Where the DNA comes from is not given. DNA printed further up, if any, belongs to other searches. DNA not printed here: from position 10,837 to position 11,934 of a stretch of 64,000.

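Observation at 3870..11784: Redox island combining HdrA, an HdrD-like CCG protein, polyferredoxin, a 4-cluster ferredoxin and EtfAB, with HdrA where FixC normally sits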

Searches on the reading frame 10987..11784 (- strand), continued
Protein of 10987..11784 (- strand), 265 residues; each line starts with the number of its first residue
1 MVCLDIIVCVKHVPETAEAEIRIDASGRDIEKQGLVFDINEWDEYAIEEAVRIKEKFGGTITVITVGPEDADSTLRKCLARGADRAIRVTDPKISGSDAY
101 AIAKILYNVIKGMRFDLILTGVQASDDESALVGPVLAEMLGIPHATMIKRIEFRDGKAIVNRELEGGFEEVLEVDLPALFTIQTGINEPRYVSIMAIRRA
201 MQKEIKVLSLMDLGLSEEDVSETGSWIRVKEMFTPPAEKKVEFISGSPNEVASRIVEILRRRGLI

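Call 27: find_encoding_contigs(protein=P0129, flank=10000, max_places=2)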
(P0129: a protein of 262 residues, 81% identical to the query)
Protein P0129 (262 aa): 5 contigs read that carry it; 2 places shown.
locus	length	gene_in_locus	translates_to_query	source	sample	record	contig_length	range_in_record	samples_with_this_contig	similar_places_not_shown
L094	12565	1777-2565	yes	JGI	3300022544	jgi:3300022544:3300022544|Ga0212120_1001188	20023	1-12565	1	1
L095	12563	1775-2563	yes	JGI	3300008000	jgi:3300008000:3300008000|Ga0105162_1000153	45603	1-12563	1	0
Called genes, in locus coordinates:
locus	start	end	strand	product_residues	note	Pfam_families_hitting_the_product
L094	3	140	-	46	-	?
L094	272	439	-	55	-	-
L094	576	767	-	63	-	-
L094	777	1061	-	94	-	-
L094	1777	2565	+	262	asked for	PF01012:ETF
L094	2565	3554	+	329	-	PF01012:ETF, PF00766:ETF_alpha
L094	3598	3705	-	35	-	-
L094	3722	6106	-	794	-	PF01266:DAO, PF12831:FAD_oxidored, PF13450:NAD_binding_8, PF13183:Fer4_8, PF13187:Fer4_9, PF00037:Fer4, PF12838:Fer4_7, PF13187:Fer4_9, +18 more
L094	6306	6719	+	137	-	PF07690:MFS_1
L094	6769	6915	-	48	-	-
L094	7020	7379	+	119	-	PF07690:MFS_1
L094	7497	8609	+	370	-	PF13183:Fer4_8, PF13187:Fer4_9, PF13534:Fer4_17, PF02754:CCG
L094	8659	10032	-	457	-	PF00390:malic, PF03949:Malic_M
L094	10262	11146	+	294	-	PF05681:Fumerase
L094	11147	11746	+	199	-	PF05683:Fumerase_C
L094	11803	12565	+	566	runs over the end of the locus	PF00890:FAD_binding_2, PF07992:Pyr_redox_2 (faint), PF02910:Succ_DH_flav_C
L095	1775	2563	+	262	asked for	PF01012:ETF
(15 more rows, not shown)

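Call 32: search_solved_structures(query=window:10987-11784:-, max_evalue=0.00001, show_alignments=2)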
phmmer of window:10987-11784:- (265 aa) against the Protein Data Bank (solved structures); distinct sequences matched with E-value up to 0.00001: 10.
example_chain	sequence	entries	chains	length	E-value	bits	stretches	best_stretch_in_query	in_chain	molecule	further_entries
1o94_C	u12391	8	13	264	6.8e-60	206.1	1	6-260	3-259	ELECTRON TRANSFER FLAVOPROTEIN BETA-SUBUNIT | ELECTRON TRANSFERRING FLAVOPROTEIN BETA-SUBUNIT | Electron transfer flavoprotein subunit beta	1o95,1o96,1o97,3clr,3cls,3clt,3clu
6fah_B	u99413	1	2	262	3.8e-45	157.8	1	6-264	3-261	Caffeyl-CoA reductase-Etf complex subunit CarD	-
7koe_A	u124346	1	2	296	3.1e-40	141.7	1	5-261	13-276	Electron transfer flavoprotein, beta subunit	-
4kpu_B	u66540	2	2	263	2.3e-39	138.9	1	5-238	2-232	Electron transfer flavoprotein alpha/beta-subunit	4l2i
5ol2_B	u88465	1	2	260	5.3e-39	137.6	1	5-239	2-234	Electron transfer flavoprotein small subunit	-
7qh2_B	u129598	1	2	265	4.4e-34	121.5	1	6-260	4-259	Lactate dehydrogenase (NAD(+),ferredoxin) subunit LctB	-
1efp_B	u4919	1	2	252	7.7e-32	114.2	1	6-216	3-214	PROTEIN (ELECTRON TRANSFER FLAVOPROTEIN)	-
1efv_B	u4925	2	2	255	6.1e-30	108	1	4-216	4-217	ELECTRON TRANSFER FLAVOPROTEIN | Electron transfer flavoprotein beta-subunit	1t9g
2a1t_S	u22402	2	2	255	4e-29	105.3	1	4-216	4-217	Electron transfer flavoprotein beta-subunit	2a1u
5ow0_B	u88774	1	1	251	9.4e-18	68.1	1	7-224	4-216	Electron transfer flavoprotein, beta subunit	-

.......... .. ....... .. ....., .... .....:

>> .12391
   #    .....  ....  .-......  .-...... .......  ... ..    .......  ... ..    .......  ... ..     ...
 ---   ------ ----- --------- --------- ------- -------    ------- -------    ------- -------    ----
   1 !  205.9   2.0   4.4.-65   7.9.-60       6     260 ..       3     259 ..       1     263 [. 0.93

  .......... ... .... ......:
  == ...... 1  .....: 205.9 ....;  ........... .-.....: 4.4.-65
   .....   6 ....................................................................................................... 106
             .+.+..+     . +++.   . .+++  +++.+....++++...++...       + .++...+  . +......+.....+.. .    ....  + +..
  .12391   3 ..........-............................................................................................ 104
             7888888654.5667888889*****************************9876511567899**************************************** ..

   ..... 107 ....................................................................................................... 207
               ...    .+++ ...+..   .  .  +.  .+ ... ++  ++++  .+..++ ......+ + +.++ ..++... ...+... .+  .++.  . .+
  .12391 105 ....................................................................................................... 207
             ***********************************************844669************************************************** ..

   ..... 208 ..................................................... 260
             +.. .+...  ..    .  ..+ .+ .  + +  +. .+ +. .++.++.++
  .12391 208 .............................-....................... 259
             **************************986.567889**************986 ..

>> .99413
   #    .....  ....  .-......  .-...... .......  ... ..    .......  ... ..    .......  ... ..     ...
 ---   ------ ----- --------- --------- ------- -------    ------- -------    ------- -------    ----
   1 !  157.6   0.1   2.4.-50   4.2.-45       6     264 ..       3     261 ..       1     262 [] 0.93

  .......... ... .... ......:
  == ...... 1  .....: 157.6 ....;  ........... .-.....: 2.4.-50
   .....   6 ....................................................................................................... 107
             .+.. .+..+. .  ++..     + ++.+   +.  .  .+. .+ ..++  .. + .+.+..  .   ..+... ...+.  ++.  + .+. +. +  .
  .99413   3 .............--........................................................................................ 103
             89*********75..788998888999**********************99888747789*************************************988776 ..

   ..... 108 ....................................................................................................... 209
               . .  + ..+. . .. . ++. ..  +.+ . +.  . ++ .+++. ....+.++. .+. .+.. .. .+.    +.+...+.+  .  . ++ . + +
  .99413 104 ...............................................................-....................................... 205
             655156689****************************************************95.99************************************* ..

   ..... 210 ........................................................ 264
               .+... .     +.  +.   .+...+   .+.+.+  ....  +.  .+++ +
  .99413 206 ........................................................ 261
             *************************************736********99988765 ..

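Call 43: search_solved_structures(query=window:10987-11784:-, max_evalue=1e-25, show_alignments=5)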
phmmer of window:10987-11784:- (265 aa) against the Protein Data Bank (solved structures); distinct sequences matched with E-value up to 1e-25: 9.
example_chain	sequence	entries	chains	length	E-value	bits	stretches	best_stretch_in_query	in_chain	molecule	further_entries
1o94_C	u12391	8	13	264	6.8e-60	206.1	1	6-260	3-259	ELECTRON TRANSFER FLAVOPROTEIN BETA-SUBUNIT | ELECTRON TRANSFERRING FLAVOPROTEIN BETA-SUBUNIT | Electron transfer flavoprotein subunit beta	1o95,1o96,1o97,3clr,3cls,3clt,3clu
6fah_B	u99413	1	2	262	3.8e-45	157.8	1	6-264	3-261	Caffeyl-CoA reductase-Etf complex subunit CarD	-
7koe_A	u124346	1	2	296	3.1e-40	141.7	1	5-261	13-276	Electron transfer flavoprotein, beta subunit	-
4kpu_B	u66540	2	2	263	2.3e-39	138.9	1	5-238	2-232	Electron transfer flavoprotein alpha/beta-subunit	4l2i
5ol2_B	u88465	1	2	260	5.3e-39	137.6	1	5-239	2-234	Electron transfer flavoprotein small subunit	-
7qh2_B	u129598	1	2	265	4.4e-34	121.5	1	6-260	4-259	Lactate dehydrogenase (NAD(+),ferredoxin) subunit LctB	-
1efp_B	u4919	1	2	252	7.7e-32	114.2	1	6-216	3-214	PROTEIN (ELECTRON TRANSFER FLAVOPROTEIN)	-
1efv_B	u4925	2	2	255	6.1e-30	108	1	4-216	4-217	ELECTRON TRANSFER FLAVOPROTEIN | Electron transfer flavoprotein beta-subunit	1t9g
2a1t_S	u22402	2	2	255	4e-29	105.3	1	4-216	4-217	Electron transfer flavoprotein beta-subunit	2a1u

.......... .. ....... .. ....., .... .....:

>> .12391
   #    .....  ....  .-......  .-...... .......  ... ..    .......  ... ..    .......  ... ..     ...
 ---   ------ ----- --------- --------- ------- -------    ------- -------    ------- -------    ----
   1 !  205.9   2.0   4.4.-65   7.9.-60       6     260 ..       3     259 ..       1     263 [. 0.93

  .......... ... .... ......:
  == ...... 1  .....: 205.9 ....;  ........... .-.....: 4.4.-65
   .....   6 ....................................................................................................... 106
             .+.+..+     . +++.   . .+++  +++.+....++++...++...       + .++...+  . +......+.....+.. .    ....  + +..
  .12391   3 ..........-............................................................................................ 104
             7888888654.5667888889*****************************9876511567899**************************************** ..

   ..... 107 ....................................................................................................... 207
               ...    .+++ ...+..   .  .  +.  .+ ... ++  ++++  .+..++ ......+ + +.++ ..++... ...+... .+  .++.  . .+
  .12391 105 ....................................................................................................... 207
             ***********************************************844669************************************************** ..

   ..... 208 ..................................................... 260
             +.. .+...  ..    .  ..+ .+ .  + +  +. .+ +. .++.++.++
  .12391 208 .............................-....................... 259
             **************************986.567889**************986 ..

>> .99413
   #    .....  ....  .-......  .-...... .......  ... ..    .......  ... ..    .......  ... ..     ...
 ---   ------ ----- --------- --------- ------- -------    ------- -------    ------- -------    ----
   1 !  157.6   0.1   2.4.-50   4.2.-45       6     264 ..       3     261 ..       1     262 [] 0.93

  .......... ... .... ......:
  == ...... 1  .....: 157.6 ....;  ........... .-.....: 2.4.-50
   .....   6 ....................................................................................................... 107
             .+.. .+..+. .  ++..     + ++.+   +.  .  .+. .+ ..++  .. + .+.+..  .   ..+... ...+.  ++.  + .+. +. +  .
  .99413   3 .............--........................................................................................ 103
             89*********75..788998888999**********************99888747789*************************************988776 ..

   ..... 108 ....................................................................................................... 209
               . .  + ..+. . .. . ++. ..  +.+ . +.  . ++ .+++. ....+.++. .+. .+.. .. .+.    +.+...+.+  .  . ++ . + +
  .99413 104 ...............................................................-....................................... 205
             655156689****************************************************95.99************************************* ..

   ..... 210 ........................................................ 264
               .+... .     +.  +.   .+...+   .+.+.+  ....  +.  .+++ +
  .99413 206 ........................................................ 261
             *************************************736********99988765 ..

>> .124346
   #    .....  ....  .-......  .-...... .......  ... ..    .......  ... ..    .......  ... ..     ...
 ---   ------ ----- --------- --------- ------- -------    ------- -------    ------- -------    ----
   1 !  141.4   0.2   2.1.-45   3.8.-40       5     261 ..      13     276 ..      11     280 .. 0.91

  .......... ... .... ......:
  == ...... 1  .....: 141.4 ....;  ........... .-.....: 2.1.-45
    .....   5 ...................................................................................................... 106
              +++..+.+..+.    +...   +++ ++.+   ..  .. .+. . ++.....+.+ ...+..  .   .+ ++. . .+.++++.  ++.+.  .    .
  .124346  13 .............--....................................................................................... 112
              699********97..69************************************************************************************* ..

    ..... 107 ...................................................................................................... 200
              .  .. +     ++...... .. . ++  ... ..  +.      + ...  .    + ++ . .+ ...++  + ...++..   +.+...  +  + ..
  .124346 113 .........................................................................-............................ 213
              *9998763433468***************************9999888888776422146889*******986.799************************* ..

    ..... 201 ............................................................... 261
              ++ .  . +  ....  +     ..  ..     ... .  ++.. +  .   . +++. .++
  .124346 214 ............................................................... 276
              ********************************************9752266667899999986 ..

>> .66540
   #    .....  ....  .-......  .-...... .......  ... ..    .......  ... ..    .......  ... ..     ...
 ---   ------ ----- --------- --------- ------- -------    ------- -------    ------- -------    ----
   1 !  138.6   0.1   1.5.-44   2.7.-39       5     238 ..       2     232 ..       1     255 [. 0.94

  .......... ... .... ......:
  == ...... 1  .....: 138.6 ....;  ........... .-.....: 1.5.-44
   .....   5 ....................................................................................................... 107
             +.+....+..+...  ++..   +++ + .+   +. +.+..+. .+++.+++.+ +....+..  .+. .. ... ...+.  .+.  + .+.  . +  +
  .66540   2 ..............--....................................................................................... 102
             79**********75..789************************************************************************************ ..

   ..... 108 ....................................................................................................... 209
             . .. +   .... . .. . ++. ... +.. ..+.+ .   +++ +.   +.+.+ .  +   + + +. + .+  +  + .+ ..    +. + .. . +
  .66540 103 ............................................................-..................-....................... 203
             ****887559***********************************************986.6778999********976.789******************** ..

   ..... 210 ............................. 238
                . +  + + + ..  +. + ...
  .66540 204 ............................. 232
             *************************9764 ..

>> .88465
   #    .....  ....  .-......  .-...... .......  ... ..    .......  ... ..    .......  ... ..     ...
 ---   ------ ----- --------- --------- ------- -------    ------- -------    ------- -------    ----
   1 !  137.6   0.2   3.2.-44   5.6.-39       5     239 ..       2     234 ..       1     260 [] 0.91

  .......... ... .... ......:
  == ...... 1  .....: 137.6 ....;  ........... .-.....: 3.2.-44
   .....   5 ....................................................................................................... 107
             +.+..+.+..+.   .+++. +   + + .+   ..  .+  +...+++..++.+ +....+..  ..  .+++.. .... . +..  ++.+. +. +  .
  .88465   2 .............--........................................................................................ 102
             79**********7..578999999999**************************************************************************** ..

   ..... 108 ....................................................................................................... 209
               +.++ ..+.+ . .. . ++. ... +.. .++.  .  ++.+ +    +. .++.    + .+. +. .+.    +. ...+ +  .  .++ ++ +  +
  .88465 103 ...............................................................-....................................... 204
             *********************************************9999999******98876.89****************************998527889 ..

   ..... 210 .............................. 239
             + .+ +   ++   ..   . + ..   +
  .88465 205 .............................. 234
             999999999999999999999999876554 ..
